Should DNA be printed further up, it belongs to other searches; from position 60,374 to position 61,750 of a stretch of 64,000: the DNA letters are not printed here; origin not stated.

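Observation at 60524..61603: HK-like protein in which the phospho-acceptor His of the H-box is replaced (….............…) while the ATP-binding N/G boxes are intact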

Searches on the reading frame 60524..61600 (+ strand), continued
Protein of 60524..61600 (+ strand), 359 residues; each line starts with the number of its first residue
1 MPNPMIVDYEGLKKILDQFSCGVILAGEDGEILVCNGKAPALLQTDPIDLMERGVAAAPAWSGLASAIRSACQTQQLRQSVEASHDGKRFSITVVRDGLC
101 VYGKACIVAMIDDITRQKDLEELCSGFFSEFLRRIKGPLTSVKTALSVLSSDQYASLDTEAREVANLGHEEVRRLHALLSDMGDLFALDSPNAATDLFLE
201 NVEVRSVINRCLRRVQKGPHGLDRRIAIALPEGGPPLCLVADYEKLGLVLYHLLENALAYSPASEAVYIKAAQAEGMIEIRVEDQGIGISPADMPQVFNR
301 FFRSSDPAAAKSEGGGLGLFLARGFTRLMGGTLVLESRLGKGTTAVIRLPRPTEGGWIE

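Call 14: find_encoding_contigs(protein=P0001, flank=2000, max_places=2)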
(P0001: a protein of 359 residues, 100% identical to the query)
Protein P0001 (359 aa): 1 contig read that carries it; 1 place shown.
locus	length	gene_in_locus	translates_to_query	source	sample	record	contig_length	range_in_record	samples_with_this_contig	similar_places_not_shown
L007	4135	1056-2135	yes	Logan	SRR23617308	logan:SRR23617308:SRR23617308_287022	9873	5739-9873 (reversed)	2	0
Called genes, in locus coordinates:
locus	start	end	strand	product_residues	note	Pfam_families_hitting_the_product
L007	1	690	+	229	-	?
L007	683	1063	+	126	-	PF00072:Response_reg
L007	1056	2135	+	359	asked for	PF00512:HisKA (faint), PF02518:HATPase_c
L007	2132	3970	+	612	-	PF20250:FapA_N, PF03775:MinC_C (faint), PF03961:FapA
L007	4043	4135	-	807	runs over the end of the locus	PF17132:Glyco_hydro_106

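Call 15: list_cluster_members(proteins=[P0001, P0003, P0005])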
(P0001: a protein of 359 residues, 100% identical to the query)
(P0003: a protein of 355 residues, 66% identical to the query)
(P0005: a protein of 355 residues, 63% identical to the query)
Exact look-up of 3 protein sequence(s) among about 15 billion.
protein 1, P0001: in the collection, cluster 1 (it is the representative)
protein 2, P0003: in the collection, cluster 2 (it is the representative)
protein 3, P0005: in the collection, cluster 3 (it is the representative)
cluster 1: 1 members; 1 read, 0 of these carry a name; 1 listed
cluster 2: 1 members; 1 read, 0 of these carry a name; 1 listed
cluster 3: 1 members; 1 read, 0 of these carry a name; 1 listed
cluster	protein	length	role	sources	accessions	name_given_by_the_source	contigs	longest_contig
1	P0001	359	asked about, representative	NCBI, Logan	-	-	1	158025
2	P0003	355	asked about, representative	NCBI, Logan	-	-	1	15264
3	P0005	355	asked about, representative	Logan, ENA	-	-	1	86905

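Call 19: find_related_loci(query=A3, collection=genome_contigs, flank=6000)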
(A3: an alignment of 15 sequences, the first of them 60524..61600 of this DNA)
Query A3 (359 aa) in genome_contigs; peptide patterns used: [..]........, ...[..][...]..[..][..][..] (x = any residue, [..] = any of these).
69 stretches matched a pattern; 3 encode a relative of the query (tblastn E <= 1e-3); 3 distinct loci.
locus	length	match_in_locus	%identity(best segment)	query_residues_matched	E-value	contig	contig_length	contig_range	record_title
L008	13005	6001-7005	34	12-351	9e-39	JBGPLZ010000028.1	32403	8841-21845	MAG: Acidobacteriota bacterium isolate OBJ_0618_7090110_25 k141_8403028_length_32403_cov_25.7065, whole genome shotgun s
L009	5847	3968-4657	28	116-352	1e-14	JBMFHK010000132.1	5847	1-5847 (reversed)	MAG: Solirubrobacteraceae bacterium isolate KM4311-22 NODE_3413_length_5847_cov_5.498101, whole genome shotgun sequence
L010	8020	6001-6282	25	244-343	3e-6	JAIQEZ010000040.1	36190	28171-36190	MAG: Terriglobia bacterium isolate SRVP_9 SR-VP_26_10_2019_B_40cm_scaffold_1349, whole genome shotgun sequence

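Call 31: predict_structure(alignment_id=A2)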
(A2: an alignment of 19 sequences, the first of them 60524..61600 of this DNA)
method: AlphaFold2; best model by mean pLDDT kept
length: 359 residues; sequences in the alignment: 19
mean_pLDDT: 84.2   pTM: 0.66
mean pLDDT of the five models: 84.2, 84.1, 83.0, 83.1, 82.2
residues with pLDDT >= 90: 136; 70-90: 193; 50-70: 21; < 50: 9
segments of 3 or more residues with pLDDT < 50: 1-4, 356-359
pLDDT, mean of each block of 10 residues (from residue 1): 55 87 91 92 92 92 91 81 91 88 87 89 77 83 84 80 82 81 81 77 93 84 87 85 94 88 90 91 89 83 65 65 92 90 94 57
secondary structure, 60 per line:
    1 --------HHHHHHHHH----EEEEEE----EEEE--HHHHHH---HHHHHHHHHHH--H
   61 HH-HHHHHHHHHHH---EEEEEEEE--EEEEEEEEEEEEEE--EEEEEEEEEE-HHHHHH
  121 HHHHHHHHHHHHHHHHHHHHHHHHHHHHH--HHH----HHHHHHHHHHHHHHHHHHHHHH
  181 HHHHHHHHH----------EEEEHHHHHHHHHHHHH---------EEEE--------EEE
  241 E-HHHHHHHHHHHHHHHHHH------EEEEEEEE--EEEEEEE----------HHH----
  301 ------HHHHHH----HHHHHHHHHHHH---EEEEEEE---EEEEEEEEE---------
elements in order: H9-17 E22-27 E32-35 H38-43 H47-57 H64-74 E78-85 E88-101 E104-113 H115-149 H159-189 E200-203 H204-216 E226-229 E238-241 H243-260 E267-274 E277-283 H307-312 H317-328 E332-338 E342-350

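Call 35: fold_search(model_id=the predicted structure, library=pdb)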
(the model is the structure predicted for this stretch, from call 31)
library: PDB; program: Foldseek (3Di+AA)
matches with E <= 10: 1002; with E <= 0.001: 414
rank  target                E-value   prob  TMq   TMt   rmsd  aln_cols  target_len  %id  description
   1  9a5d_A                2.6e-24  1.00  0.48  0.30  14.0       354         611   24  Integrative model of WALK-YYCH by crosslinking MS and deep learning (released 2024-09-18)
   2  4i5s_B                2.8e-20  1.00  0.46  0.42  13.5       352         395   23  Structure and function of sensor histidine kinase (released 2013-03-27)
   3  8a52_A                1.2e-19  1.00  0.38  0.38  22.0       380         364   16  Crystal structure of a chimeric LOV-Histidine kinase SB2F1 (asymmetrical variant, trigonal form with long c-axis) (released 2023-12-27)
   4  8a6x_B                1.4e-19  1.00  0.38  0.37  22.3       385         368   17  Crystal structure of a chimeric LOV-Histidine kinase SB2F1 (asymmetrical variant, trigonal form with long c axis) (released 2024-01-10)
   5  8a7h_A                2.7e-19  1.00  0.38  0.37  21.9       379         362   18  Crystal structure of a chimeric LOV-Histidine kinase SB2F1-I66R mutant (light state; asymmetrical variant, trigonal fo (released 2024-01-10)
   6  4gcz_A                1.3e-18  1.00  0.40  0.39  15.0       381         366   20  Structure of a blue-light photoreceptor (released 2013-06-19)
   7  8a3u                  1.4e-18  1.00  0.38  0.38  22.1       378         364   17  Crystal structure of a chimeric LOV-Histidine kinase SB2F1 (symmetrical variant, trigonal form with short c-axis) (released 2023-12-20)
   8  4i5s_A                4.1e-18  1.00  0.39  0.37  14.3       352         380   22  Structure and function of sensor histidine kinase (released 2013-03-27)
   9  8a7f_A                5.5e-18  1.00  0.38  0.37  22.0       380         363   18  Crystal structure of a chimeric LOV-Histidine kinase SB2F1-I66R mutant (asymmetrical variant, trigonal form with long  (released 2024-01-10)
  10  8a7f_B                5.5e-18  1.00  0.37  0.37  22.1       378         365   17  Crystal structure of a chimeric LOV-Histidine kinase SB2F1-I66R mutant (asymmetrical variant, trigonal form with long  (released 2024-01-10)
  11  6rh0_B                1.8e-17  1.00  0.49  0.73   6.6       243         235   21  Revisiting pH-gated conformational switch. Complex HK853-RR468 pH 5.5 (released 2020-02-19)
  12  4gcz_B                2.2e-17  1.00  0.42  0.40  17.1       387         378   19  Structure of a blue-light photoreceptor (released 2013-06-19)
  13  9jfj_A                3.3e-17  1.00  0.47  0.69   4.7       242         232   25  Crystal structure of the cytoplasmic domain of ZraS in ADP-bound form (released 2025-03-26)
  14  5c93_A                3.9e-17  1.00  0.45  0.65   7.3       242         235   27  Histidine kinase with ATP (released 2016-07-27)
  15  6rh0_A                4.1e-17  1.00  0.50  0.75   6.6       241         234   21  Revisiting pH-gated conformational switch. Complex HK853-RR468 pH 5.5 (released 2020-02-19)
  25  4q20_A                3.3e-16  1.00  0.47  0.70   5.7       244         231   24  Crystal structure of a C-terminal part of tyrosine kinase (DivL) from Caulobacter crescentus CB15 at 2.50 A resolution (released 2014-04-23)
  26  4jas_A                5.1e-16  1.00  0.49  0.71   7.4       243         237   21  Structural basis of a rationally rewired protein-protein interface (HK853mutant A268V, A271G, T275M, V294T and D297E a (released 2013-09-04)
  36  4q20_B                1.6e-15  1.00  0.48  0.75   5.4       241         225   24  Crystal structure of a C-terminal part of tyrosine kinase (DivL) from Caulobacter crescentus CB15 at 2.50 A resolution (released 2014-04-23)
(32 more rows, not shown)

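Call 39: search_protein_representatives(alignment_id=A2)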
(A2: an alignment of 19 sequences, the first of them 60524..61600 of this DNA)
Query: 19 sequences, 355 profile positions. Proteins with E-value up to 0.001 (for the whole library): 1626193; up to 1e-10: 1026453; up to 1e-30: 55407. The best 150 are listed.
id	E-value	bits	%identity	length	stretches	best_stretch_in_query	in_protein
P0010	8.3e-170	580.8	-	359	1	1-351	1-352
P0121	1.8e-111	388.9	-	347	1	9-350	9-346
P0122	1.1e-106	373.3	-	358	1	3-349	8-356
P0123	2.1e-101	355.8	-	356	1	3-353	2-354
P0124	5.6e-94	331.4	-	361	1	3-349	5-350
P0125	4.2e-93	328.5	-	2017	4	115-348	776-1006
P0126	5.7e-93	328.1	-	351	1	3-350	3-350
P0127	1.2e-88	313.9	-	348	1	8-347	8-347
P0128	3.0e-85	302.7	-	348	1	7-347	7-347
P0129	6.8e-84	298.2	-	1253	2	18-351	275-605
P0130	1.4e-83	297.2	-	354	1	6-351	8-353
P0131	9.1e-83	294.5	-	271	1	82-350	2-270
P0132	1.7e-82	293.6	-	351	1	8-347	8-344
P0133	3.0e-82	292.8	-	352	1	11-351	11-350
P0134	4.1e-82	292.4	-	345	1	3-349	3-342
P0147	9.0e-79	281.4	-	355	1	1-347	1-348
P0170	2.1e-71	257.1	-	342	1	10-349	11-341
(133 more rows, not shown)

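Call 43: find_encoding_contigs(protein=P0123, flank=7000, max_places=2)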
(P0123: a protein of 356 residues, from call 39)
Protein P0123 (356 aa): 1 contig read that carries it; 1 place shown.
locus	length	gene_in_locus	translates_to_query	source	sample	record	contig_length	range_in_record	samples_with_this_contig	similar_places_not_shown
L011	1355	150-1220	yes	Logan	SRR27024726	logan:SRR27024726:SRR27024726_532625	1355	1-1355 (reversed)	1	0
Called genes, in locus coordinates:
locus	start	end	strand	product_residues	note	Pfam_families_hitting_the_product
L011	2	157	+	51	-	?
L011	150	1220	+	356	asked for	PF02518:HATPase_c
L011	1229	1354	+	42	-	?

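Call 44: find_encoding_contigs(protein=P0124, flank=7000, max_places=2)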
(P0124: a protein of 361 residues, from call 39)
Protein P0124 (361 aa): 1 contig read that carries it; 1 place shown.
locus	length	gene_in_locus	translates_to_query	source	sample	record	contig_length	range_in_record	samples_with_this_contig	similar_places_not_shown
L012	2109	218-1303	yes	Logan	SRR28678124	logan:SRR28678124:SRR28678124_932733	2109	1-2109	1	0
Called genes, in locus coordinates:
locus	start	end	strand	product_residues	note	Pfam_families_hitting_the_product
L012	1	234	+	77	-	?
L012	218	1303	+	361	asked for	PF00512:HisKA, PF02518:HATPase_c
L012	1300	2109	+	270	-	?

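Call 45: search_protein_families(library=pfam, proteins=[L012:1300-2109:+, L012:1-231:+, L011:2-154:+, L011:1229-1354:+], max_evalue=0.01)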
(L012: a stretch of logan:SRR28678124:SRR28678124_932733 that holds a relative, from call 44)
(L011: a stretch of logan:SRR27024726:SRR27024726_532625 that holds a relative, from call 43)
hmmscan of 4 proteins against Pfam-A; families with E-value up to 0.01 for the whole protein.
L012:1300-2109:+ (270 aa): 1 family
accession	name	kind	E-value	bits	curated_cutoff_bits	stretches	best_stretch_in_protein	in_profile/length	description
PF20250.3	FapA_N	-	2e-14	53.8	27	1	156-269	1-112/178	Flagellar Assembly Protein A N-terminal region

L012:1-231:+ (77 aa): 1 family
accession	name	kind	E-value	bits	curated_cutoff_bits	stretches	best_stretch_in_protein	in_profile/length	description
PF00072.30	Response_reg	-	6.5e-09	36.4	30.2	1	1-65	49-111/111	Response regulator receiver domain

L011:2-154:+ (51 aa): 0 families

L011:1229-1354:+ (42 aa): 0 families

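Call 47: find_homologous_proteins(query=A4, max_evalue=1e-40)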
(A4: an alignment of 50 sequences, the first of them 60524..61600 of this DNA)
Query A4 (50 sequences) (359 aa, profile of the alignment): 78 proteins with E <= 1e-40 among 8000 candidates.
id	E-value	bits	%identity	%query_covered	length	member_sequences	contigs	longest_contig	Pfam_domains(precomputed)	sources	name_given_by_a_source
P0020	3.0e-121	423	31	95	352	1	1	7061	PF02518.32,PF00512.32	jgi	jgi:signal transduction histidine kinase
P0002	5.5e-115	402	67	99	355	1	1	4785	PF13581.13,PF02518.32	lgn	-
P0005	1.8e-114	400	63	99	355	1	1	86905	PF02518.32,PF00512.32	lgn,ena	-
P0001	2.6e-114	400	100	100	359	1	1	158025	PF02518.32,PF00512.32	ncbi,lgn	-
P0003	1.3e-112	394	66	98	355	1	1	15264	PF02518.32,PF00512.32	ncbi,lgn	-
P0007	1.0e-111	391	45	98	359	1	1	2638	PF02518.32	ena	-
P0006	1.1e-107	378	46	97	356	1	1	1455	PF02518.32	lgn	-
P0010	7.9e-107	375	46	97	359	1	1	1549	PF02518.32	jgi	jgi:signal transduction histidine kinase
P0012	1.8e-106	374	45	98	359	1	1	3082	PF13581.13,PF02518.32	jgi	jgi:signal transduction histidine kinase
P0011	1.6e-105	371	44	97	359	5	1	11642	PF02518.32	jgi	jgi:signal transduction histidine kinase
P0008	8.1e-105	369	45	99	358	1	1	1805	PF13581.13,PF02518.32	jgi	-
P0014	1.6e-104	368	43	97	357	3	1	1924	PF02518.32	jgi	-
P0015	4.7e-104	366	42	97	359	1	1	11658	PF02518.32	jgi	jgi:signal transduction histidine kinase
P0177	4.7e-104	366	26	90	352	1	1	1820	PF02518.32,PF00512.32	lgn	-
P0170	1.3e-103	365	30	94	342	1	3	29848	PF02518.32,PF00512.32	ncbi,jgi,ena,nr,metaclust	ncbi:MAG: hypothetical protein A2293_01140 [Elusimicrobia bacterium RIFOXYB2_FULL_49_7]|nr:MAG: hypo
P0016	1.3e-100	355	44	97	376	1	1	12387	PF02518.32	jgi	jgi:signal transduction histidine kinase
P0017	3.1e-100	354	41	97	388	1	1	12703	PF02518.32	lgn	-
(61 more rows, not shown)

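Call 48: find_encoding_contigs(protein=P0170, flank=8000, max_places=1)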
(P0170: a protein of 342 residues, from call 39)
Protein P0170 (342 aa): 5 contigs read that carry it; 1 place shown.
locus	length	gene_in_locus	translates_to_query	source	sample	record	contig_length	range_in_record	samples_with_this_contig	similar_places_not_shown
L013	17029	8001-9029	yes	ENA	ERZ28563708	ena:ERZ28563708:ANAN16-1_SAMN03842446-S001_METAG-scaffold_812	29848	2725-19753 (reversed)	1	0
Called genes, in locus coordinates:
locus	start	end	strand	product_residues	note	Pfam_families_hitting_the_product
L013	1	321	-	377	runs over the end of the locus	-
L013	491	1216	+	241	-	PF01261:AP_endonuc_2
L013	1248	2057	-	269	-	PF01578:Cytochrom_C_asm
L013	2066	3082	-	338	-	PF05140:ResB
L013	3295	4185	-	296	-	PF00483:NTP_transferase, PF12804:NTP_transf_3 (faint)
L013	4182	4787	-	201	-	PF01351:RNase_HII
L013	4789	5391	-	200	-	PF00551:Formyl_trans_N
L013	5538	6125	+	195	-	PF00376:MerR (weak), PF12728:HTH_17, PF00072:Response_reg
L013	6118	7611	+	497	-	PF00072:Response_reg, PF00512:HisKA, PF02518:HATPase_c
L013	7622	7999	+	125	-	PF00072:Response_reg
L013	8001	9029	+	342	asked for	PF00512:HisKA, PF02518:HATPase_c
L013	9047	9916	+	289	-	PF08668:HDOD, PF01966:HD (weak)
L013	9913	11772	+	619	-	PF20250:FapA_N, PF03961:FapA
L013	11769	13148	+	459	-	PF02518:HATPase_c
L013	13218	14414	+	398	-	PF00155:Aminotran_1_2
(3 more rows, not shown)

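Call 49: find_encoding_contigs(protein=P0147, flank=8000, max_places=1)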
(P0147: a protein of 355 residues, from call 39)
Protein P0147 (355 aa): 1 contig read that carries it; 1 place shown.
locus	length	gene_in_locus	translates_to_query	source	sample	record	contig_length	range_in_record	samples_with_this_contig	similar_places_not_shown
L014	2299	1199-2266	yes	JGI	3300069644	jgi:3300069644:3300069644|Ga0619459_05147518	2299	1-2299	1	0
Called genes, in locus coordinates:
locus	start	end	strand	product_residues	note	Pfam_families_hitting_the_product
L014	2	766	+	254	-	?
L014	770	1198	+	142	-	PF00072:Response_reg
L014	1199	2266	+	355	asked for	PF02518:HATPase_c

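Call 69: find_related_loci(query=A3, collection=metagenome_contigs, flank=5000)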
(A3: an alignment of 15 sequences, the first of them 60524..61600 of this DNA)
Query A3 (359 aa) in metagenome_contigs; peptide patterns used: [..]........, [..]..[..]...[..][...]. (x = any residue, [..] = any of these).
600 stretches matched a pattern (row limit reached: there are more); 24 encode a relative of the query (tblastn E <= 1e-3); 24 distinct loci.
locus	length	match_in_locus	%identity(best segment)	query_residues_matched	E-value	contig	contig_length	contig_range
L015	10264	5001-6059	66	5-357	2e-153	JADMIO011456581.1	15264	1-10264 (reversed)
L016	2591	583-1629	44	4-353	1e-88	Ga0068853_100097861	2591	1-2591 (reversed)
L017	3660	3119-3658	44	5-184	1e-45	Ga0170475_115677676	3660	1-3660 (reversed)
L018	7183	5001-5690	27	116-350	6e-20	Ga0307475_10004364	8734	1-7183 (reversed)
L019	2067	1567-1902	38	237-350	1e-17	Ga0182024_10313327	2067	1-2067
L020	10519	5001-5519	33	175-350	3e-17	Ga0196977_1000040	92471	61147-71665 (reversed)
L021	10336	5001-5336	36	237-350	8e-17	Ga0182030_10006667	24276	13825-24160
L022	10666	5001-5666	30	125-351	1e-16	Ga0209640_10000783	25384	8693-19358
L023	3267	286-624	37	237-350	2e-16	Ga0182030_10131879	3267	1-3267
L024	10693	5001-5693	26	116-350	4e-16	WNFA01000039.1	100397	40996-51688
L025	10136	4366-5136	28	81-350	1e-15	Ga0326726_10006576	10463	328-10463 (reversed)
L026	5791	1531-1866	35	237-350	5e-15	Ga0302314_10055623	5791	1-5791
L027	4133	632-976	33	234-350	1e-14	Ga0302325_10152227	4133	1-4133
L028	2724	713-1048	33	237-350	1e-14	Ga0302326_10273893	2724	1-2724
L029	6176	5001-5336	34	240-351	2e-14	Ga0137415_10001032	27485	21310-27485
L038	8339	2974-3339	27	242-355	9e-7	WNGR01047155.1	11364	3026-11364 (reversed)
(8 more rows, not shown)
